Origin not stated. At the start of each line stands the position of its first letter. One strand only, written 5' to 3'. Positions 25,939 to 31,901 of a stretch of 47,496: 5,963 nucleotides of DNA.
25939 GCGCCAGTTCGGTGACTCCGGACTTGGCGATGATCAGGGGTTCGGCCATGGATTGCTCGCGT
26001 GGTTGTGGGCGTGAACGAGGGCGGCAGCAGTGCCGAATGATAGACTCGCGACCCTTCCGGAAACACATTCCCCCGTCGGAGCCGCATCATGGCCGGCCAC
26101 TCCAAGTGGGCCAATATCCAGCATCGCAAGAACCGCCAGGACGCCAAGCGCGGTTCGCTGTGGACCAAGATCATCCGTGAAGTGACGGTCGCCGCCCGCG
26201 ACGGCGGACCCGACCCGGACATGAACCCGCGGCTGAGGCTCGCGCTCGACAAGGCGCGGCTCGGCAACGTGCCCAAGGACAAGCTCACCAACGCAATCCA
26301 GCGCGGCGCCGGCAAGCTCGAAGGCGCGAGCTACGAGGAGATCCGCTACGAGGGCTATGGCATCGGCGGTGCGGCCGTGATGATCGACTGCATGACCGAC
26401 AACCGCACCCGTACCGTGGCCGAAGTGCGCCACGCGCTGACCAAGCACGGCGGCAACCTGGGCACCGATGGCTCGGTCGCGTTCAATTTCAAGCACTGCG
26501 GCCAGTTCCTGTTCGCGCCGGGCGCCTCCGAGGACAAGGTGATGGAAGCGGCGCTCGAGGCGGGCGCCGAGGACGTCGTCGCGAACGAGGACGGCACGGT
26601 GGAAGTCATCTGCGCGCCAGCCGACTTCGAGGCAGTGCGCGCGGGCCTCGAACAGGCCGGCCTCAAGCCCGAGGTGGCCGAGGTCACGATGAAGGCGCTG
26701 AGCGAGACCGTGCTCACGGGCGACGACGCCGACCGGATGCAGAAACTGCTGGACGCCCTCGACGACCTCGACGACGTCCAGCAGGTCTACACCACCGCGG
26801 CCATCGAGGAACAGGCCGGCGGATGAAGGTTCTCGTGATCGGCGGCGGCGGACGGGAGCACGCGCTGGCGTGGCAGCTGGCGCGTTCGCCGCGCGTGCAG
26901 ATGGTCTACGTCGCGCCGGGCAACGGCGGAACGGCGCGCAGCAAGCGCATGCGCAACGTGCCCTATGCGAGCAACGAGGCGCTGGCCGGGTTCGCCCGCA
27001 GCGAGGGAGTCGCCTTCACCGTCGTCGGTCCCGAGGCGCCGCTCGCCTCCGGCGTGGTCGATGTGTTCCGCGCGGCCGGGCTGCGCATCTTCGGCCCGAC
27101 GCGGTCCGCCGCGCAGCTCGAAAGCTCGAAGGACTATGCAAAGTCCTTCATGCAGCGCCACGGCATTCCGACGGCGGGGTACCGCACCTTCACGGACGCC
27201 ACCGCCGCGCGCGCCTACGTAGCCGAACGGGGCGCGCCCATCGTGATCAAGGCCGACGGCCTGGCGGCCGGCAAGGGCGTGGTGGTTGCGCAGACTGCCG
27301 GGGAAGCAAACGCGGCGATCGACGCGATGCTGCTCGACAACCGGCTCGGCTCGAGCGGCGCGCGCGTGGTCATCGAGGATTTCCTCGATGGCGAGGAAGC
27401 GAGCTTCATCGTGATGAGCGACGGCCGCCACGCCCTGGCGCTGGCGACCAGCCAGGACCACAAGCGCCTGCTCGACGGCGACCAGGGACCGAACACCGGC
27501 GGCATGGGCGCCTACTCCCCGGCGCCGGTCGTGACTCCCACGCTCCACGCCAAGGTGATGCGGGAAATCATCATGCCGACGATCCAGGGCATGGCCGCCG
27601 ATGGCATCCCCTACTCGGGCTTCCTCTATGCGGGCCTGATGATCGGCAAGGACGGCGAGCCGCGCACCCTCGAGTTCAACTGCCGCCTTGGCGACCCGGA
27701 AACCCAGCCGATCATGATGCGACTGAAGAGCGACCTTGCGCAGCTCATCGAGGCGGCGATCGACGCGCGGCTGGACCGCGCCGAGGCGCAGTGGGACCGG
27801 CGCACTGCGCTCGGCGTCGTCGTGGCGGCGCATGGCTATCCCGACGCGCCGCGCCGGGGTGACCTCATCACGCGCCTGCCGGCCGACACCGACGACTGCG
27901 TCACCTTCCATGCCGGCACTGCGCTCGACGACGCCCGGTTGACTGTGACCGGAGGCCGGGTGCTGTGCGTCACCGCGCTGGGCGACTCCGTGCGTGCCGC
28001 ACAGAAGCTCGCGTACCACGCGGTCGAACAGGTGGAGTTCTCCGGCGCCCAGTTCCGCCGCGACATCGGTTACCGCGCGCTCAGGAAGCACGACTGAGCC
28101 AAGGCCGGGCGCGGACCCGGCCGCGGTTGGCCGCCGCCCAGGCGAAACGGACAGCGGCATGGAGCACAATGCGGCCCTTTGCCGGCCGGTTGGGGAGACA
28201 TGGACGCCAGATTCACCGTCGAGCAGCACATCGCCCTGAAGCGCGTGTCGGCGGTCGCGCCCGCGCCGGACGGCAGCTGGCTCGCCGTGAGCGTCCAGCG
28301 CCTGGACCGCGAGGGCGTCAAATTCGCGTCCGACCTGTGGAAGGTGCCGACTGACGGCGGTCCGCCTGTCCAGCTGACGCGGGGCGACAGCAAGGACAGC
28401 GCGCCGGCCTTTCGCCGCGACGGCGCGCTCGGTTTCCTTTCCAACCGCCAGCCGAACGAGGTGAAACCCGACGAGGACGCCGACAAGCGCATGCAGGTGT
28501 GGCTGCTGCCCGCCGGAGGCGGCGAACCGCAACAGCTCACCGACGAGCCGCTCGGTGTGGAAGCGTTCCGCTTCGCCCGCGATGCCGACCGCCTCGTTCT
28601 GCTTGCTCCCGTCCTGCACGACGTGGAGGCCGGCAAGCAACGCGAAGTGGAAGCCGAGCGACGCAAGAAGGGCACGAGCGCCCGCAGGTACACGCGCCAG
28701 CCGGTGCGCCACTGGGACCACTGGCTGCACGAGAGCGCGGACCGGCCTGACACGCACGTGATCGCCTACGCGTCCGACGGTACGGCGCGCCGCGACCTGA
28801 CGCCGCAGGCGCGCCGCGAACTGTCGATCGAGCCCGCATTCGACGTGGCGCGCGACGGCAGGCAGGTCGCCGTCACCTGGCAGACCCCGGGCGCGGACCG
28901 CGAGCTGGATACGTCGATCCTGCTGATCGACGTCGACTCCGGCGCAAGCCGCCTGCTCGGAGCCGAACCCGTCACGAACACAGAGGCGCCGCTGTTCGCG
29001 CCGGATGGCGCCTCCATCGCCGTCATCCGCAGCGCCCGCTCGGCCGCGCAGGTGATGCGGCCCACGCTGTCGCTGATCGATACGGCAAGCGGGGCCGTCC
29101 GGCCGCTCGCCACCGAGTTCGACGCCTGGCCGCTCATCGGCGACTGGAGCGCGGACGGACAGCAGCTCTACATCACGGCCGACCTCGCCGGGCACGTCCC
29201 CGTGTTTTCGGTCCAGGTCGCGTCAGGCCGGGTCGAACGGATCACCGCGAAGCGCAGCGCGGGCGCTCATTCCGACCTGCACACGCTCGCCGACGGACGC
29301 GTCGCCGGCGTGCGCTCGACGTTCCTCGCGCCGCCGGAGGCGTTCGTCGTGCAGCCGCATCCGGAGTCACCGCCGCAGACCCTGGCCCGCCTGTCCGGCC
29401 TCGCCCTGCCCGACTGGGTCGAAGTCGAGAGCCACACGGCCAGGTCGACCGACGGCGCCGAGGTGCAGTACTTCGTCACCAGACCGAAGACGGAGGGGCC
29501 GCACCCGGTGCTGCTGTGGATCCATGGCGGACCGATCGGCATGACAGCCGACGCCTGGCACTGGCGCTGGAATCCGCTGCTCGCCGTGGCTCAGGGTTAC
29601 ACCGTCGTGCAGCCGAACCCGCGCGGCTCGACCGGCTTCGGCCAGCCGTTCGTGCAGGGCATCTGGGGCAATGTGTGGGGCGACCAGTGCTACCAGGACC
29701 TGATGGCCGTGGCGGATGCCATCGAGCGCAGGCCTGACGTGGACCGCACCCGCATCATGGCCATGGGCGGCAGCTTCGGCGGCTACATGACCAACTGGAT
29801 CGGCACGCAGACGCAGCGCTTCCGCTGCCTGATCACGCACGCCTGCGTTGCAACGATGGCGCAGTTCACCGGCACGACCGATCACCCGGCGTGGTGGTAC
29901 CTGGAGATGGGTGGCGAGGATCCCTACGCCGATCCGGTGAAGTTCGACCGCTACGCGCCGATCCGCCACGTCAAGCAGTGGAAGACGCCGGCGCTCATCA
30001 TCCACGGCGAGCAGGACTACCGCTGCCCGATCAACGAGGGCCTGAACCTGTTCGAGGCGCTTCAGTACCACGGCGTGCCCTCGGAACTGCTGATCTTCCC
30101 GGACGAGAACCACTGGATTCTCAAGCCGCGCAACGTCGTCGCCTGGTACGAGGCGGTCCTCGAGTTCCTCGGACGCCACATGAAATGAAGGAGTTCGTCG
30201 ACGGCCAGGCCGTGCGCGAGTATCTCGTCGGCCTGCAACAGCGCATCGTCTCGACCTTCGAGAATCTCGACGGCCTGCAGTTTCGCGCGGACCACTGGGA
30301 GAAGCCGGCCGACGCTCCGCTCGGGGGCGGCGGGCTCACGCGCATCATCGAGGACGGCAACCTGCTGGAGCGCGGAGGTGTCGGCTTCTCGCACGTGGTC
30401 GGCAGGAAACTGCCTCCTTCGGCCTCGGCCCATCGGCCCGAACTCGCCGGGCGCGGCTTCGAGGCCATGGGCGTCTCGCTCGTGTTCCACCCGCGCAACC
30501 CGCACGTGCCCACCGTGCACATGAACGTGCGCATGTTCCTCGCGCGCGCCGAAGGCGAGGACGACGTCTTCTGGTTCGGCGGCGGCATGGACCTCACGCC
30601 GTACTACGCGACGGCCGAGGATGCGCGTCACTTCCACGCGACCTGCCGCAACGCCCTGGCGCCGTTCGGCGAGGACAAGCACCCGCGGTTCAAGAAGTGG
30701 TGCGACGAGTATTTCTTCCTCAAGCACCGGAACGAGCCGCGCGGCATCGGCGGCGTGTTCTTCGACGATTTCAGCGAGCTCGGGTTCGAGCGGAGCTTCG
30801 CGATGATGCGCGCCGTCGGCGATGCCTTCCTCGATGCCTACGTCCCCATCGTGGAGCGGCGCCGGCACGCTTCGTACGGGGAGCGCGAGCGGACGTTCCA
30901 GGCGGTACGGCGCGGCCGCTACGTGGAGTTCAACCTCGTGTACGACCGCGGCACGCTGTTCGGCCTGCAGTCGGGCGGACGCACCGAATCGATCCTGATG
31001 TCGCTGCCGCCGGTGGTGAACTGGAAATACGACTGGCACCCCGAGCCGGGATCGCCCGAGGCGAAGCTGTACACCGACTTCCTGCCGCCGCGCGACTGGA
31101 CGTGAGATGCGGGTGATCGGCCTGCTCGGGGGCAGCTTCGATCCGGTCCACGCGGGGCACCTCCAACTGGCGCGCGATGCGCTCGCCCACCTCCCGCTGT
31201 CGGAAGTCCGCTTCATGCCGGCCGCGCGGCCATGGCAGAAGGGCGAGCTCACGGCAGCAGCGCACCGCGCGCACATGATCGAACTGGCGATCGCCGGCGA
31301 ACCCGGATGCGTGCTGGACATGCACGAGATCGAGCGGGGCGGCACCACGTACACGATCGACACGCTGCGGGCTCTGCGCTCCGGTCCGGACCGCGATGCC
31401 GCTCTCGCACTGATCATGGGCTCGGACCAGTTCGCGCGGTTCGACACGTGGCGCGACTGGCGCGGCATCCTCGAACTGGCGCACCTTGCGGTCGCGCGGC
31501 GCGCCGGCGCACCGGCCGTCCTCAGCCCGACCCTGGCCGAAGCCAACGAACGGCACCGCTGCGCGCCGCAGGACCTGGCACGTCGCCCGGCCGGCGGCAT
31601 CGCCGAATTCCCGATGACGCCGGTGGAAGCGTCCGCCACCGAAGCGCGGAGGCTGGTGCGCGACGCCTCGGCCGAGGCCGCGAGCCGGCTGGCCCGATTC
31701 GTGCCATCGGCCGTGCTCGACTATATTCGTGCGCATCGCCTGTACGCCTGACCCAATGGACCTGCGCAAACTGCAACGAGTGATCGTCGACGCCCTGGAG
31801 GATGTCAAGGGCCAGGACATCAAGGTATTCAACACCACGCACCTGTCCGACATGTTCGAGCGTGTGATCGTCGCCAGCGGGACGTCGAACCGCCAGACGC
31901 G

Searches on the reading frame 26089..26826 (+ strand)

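Call 62: search_protein_families(library=pfam, proteins=[window:26089-26826:+], max_evalue=0.00001)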
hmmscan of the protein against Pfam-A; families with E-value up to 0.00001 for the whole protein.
window:26089-26826:+ (245 aa): 2 families
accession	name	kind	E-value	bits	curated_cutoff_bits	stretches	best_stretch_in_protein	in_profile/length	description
PF01709.26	Transcrip_reg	-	3.2e-59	199.7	27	1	82-236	1-159/160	TACO1/YebC second and third domain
PF20772.2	TACO1_YebC_N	-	2.9e-31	108.2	36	1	5-76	1-73/73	TACO1/YebC protein N-terminal domain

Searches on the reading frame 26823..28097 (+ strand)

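Call 62: search_protein_families(library=pfam, proteins=[window:26823-28097:+], max_evalue=0.00001)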
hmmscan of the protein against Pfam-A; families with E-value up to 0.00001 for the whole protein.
window:26823-28097:+ (424 aa): 4 families
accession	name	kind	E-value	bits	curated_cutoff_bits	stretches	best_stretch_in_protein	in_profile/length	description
PF01071.24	GARS_A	-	1.7e-76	256.9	27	1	101-294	1-194/194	Phosphoribosylglycinamide synthetase, ATP-grasp (A) domain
PF02844.21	GARS_N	-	3.5e-37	127.6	29.5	1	1-100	1-100/100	Phosphoribosylglycinamide synthetase, N domain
PF02843.22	GARS_C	-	1.2e-29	102.9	34.8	1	329-418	1-92/92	Phosphoribosylglycinamide synthetase, C domain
PF02222.28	ATP-grasp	-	7.3e-06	26.2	27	0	109-198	2-87/179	ATP-grasp domain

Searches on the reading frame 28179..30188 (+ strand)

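Call 62: search_protein_families(library=pfam, proteins=[window:28179-30188:+], max_evalue=0.00001)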
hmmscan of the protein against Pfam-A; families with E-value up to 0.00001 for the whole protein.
window:28179-30188:+ (669 aa): 3 families
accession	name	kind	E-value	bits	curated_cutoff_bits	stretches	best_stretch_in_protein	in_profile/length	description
PF00326.27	Peptidase_S9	-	1.2e-55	188.8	22.6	1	460-669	1-211/213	Prolyl oligopeptidase family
PF20434.5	BD-FAE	-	3.9e-08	33.5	26.8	1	436-628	7-215/215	BD-FAE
PF02129.25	Peptidase_S15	-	1.5e-07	31.8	23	0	425-559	1-131/262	X-Pro dipeptidyl-peptidase (S15 family)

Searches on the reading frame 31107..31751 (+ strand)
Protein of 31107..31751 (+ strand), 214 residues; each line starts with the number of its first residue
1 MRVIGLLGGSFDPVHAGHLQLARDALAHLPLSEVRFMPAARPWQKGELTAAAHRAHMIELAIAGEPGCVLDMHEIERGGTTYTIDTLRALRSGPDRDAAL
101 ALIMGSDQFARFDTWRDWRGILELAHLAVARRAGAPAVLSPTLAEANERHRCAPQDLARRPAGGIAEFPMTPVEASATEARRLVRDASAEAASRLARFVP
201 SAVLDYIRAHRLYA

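Call 62: search_protein_families(library=pfam, proteins=[window:31107-31751:+], max_evalue=0.00001)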
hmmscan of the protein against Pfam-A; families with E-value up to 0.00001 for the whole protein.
window:31107-31751:+ (214 aa): 1 family
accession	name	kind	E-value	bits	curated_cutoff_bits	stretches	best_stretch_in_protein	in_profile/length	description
PF01467.32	CTP_transf_like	-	1.6e-19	70.9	21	1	6-138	1-114/133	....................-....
